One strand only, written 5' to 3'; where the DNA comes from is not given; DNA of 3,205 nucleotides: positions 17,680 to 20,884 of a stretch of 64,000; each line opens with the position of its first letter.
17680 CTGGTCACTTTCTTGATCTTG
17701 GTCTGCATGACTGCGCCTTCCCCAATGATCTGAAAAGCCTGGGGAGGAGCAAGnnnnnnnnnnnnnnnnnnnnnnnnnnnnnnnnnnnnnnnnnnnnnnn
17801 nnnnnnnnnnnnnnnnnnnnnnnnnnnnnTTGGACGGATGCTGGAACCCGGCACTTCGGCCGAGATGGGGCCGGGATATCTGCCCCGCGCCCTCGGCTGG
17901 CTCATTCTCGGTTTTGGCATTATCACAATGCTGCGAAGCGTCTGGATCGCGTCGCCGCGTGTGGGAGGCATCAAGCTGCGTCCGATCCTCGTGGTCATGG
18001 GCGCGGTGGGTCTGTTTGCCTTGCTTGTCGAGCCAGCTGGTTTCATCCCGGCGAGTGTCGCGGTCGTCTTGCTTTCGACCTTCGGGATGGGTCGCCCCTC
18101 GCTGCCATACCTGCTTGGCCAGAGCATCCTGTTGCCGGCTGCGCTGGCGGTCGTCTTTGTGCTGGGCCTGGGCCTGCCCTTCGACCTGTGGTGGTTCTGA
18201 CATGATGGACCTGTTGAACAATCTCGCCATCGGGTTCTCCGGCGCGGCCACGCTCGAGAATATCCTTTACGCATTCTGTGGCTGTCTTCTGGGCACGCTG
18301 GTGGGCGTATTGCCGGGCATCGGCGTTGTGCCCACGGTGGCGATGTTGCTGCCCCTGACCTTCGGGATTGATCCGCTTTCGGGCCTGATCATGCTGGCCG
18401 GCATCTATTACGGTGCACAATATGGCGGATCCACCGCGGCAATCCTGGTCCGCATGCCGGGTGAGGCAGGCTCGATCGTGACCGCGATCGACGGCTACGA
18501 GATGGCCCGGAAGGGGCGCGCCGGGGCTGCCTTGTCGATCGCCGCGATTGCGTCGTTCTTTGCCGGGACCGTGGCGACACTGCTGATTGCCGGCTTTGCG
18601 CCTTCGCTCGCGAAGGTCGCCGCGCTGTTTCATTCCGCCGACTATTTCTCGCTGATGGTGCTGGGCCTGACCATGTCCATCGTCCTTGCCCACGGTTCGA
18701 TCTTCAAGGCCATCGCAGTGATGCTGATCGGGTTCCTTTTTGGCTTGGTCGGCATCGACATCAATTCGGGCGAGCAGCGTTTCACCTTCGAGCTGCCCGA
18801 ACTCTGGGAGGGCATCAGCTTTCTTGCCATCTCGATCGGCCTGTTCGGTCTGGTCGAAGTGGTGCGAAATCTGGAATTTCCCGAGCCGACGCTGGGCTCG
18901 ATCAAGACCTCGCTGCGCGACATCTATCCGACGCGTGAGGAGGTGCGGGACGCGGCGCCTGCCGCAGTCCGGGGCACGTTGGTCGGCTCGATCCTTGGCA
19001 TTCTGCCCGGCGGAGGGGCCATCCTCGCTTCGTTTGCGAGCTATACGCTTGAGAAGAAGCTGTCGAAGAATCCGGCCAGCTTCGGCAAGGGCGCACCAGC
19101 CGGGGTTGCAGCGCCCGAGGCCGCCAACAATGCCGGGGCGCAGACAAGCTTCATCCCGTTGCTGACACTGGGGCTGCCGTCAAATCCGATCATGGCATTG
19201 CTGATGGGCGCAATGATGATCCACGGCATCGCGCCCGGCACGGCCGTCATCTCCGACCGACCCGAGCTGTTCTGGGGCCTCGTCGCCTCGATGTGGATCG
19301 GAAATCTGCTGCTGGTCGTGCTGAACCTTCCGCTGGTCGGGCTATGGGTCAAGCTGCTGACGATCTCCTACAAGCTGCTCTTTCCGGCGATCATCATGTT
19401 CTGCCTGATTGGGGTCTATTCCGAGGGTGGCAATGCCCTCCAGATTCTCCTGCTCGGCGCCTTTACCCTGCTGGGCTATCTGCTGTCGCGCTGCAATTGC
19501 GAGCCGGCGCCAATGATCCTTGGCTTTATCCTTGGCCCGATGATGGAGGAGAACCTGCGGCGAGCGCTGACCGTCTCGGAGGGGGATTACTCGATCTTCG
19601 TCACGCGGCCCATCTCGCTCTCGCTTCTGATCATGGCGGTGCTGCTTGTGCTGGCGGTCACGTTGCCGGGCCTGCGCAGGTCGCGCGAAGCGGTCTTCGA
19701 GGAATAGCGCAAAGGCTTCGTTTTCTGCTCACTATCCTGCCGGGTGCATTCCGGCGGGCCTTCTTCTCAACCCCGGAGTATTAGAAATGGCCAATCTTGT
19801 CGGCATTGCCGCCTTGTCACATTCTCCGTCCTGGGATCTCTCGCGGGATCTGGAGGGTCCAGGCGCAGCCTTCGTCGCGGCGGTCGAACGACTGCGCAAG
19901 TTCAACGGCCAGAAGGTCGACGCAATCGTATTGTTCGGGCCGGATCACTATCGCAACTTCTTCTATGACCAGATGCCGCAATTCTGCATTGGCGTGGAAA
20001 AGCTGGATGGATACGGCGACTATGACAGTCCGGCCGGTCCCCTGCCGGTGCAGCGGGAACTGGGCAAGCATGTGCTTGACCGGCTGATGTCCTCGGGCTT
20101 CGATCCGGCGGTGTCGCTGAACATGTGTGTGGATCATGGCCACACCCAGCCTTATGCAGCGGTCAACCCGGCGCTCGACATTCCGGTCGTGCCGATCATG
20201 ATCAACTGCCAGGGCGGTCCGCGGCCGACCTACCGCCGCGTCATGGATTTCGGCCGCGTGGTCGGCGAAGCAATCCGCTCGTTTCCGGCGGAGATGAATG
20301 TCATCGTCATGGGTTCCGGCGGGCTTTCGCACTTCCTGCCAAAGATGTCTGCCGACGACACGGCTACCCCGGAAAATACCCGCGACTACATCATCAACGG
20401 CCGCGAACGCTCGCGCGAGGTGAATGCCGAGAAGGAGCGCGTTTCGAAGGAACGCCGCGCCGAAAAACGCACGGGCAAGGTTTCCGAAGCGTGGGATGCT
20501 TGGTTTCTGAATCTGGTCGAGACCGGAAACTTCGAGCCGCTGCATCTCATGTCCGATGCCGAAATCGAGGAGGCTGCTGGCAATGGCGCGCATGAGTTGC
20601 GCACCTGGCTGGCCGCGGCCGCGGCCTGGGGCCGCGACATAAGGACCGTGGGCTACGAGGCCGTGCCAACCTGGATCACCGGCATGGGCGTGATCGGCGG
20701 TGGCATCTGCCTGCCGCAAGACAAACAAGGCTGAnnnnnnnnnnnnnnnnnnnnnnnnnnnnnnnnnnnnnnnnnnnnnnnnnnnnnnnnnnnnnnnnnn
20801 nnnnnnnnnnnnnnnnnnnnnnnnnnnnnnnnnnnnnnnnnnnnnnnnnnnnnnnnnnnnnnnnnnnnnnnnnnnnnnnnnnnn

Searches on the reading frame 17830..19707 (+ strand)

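Call 59: search_protein_families(library=pfam, proteins=[window:17830-19707:+], max_evalue=0.00001)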
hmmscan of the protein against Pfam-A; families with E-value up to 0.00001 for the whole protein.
window:17830-19707:+ (625 aa): 1 family
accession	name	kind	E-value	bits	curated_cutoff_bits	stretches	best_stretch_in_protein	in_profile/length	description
PF01970.21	TctA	-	6.1e-147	490.1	28.9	1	145-564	1-423/423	Tripartite tricarboxylate transporter TctA family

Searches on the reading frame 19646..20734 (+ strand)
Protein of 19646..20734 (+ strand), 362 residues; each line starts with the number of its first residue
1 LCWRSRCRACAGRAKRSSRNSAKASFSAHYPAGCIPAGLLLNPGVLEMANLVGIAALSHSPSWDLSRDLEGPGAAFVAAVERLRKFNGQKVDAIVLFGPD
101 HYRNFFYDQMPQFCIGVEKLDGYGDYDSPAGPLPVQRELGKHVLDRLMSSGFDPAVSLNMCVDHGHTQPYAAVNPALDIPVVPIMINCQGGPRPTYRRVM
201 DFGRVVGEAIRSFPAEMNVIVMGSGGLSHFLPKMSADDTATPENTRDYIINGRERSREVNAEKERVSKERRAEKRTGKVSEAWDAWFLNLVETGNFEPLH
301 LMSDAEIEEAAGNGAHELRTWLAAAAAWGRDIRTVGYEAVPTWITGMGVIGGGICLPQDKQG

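Call 59: search_protein_families(library=pfam, proteins=[window:19646-20734:+], max_evalue=0.00001)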
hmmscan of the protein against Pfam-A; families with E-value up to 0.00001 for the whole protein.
window:19646-20734:+ (362 aa): 1 family
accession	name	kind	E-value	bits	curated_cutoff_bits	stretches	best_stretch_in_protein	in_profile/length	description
PF02900.23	LigB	-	1.1e-37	130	26.3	1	56-342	4-263/269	Catalytic LigB subunit of aromatic ring-opening dioxygenase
